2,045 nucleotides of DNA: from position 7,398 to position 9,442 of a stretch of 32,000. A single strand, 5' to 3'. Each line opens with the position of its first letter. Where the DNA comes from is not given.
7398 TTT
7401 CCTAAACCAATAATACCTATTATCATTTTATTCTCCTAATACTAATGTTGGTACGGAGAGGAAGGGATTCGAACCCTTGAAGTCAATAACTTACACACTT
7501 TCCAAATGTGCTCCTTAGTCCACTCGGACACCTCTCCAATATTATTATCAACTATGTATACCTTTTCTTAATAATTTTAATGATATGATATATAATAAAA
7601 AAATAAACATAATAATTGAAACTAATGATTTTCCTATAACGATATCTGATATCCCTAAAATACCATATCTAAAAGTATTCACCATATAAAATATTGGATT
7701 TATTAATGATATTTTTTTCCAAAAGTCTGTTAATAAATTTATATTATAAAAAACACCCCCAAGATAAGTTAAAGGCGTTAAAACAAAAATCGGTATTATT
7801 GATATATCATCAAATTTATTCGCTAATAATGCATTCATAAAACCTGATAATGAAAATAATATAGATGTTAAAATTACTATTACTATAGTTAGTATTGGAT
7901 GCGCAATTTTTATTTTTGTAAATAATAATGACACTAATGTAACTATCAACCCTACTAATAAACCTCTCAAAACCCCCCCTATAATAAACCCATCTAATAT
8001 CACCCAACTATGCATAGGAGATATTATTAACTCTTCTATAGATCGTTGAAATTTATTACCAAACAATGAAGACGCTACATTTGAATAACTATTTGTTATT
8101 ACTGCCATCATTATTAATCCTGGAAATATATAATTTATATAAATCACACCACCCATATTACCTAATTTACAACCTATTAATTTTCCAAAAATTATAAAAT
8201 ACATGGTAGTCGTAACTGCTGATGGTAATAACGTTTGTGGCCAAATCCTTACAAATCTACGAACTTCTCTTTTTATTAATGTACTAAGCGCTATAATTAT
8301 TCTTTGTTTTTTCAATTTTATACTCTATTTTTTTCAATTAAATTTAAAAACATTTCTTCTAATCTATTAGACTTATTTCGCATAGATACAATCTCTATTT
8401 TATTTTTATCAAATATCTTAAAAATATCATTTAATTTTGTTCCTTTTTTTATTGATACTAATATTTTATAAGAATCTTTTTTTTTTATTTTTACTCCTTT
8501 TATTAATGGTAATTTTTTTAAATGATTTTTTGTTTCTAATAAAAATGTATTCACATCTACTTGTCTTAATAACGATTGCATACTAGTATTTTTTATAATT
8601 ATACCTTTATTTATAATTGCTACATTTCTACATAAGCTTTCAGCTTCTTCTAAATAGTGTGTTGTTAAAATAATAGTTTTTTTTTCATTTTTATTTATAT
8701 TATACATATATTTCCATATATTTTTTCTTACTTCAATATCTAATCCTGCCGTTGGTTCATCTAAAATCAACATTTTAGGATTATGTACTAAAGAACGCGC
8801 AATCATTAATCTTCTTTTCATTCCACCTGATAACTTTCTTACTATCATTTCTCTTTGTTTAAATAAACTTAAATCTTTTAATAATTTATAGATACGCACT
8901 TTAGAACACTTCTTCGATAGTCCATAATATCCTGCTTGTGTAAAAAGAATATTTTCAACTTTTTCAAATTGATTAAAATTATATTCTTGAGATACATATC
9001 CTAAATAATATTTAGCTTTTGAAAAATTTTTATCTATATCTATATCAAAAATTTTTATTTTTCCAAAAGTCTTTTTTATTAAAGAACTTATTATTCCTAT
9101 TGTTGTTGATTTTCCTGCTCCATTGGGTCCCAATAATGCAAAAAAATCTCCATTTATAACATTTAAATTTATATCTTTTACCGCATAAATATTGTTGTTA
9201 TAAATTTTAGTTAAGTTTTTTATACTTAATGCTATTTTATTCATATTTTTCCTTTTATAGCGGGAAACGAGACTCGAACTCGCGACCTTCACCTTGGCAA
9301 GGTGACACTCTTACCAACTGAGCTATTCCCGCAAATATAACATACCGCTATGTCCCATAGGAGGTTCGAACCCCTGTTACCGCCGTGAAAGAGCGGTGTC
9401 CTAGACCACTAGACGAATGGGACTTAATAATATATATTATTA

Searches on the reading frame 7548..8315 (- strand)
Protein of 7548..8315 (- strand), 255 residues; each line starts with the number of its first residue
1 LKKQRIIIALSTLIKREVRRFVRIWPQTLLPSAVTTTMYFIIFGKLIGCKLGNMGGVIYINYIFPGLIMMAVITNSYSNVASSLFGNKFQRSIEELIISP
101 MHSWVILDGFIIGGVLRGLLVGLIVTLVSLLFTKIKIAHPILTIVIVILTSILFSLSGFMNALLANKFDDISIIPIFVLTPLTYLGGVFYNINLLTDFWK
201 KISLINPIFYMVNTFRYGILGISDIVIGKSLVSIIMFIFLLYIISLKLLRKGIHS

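Call 48: search_protein_families(library=ncbifam, proteins=[window:7548-8315:-], max_evalue=0.00001)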
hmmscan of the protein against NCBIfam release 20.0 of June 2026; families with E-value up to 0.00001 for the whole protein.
window:7548-8315:- (255 aa): 5 families
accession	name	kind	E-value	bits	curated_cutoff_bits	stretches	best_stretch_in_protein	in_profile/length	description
NF011648.0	PRK15066.1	subfamily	2.4e-111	371.3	225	1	2-253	2-253/257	ABC transporter permease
TIGR01247.1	drrB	subfamily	2.2e-22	79.9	223.05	1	16-242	1-229/236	daunorubicin resistance ABC transporter membrane protein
TIGR01291.1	nodJ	subfamily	7.1e-13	48.7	206.65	1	14-252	11-250/253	ABC-2 type transporter, NodJ family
TIGR03062.1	pip_yhgE_Cterm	subfamily_domain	2.5e-08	33.8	102.2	1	99-247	55-201/208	YhgE/Pip family protein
TIGR03861.1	phenyl_ABC_PedC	subfamily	2.8e-06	27.2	241.35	1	8-225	2-227/253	alcohol ABC transporter, permease protein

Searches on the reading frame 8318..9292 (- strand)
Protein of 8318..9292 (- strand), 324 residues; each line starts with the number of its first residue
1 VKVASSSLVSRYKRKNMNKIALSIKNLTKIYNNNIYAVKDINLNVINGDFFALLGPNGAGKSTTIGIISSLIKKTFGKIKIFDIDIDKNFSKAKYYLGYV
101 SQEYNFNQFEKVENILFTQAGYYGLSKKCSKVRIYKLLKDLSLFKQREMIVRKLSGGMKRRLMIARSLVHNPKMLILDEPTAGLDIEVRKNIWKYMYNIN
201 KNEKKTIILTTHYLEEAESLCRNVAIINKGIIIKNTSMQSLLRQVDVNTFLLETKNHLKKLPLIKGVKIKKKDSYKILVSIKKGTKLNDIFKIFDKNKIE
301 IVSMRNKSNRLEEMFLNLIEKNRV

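Call 48: search_protein_families(library=ncbifam, proteins=[window:8318-9292:-], max_evalue=0.00001)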
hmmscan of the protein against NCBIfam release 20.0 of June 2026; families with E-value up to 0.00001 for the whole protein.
window:8318-9292:- (324 aa): 183 families (the best 25 are shown)
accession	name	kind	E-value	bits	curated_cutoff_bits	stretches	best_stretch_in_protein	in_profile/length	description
TIGR01188.1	drrA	subfamily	1.1e-70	238.3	312.45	1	29-319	1-301/302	daunorubicin resistance ABC transporter, ATP-binding protein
TIGR03864.1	PQQ_ABC_ATP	hypoth_equivalog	1.5e-50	171.9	302.25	1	21-249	1-227/236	ABC transporter, ATP-binding subunit, PQQ-dependent alcohol dehydrogenase system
TIGR03522.1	GldA_ABC_ATP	equivalog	5.6e-50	170.5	402.6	1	21-318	2-300/301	gliding motility-associated ABC transporter ATP-binding subunit GldA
NF010060.0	PRK13537.1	equivalog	5.7e-49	166.7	521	1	14-242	8-234/314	nodulation factor ABC transporter ATP-binding protein NodI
NF010059.0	PRK13536.1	equivalog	2.5e-47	161.3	549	1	9-242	31-262/342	nodulation factor ABC transporter ATP-binding protein NodI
NF033858.1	ABC2_perm_RbbA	equivalog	1.1e-46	159.2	1050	1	10-249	255-492/909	ribosome-associated ATPase/putative transporter RbbA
TIGR01288.1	nodI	equivalog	3e-43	147.9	424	1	19-242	2-223/303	nodulation factor ABC transporter ATP-binding protein NodI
TIGR04521.1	ECF_ATPase_2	equivalog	2e-42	145.2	330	1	23-246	2-237/279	energy-coupling factor transporter ATPase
TIGR02315.1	ABC_phnC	equivalog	9.7e-41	139.8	266.1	1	22-240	2-232/243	phosphonate ABC transporter ATP-binding protein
TIGR04520.1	ECF_ATPase_1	equivalog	4.6e-39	134.4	315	1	23-246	2-228/269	energy-coupling factor transporter ATPase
TIGR04406.1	LPS_export_lptB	equivalog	5.9e-39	133.8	240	1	22-252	2-233/239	LPS export ABC transporter ATP-binding protein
TIGR00968.1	3a0106s01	subfamily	6.9e-37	127.2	342.75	1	23-253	2-229/237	sulfate ABC transporter ATP-binding protein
NF043075.1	MMSYN1_0197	equivalog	3e-36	125.1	550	1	22-239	3-218/341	spermidine/putrescine ABC transporter ATP-binding protein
NF010158.0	PRK13637.1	equivalog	3.5e-35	121.5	390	1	22-247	3-238/287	energy-coupling factor transporter ATPase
TIGR03265.1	PhnT2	equivalog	6.3e-35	121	457.7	1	21-244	4-225/353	putative 2-aminoethylphosphonate ABC transporter ATP-binding protein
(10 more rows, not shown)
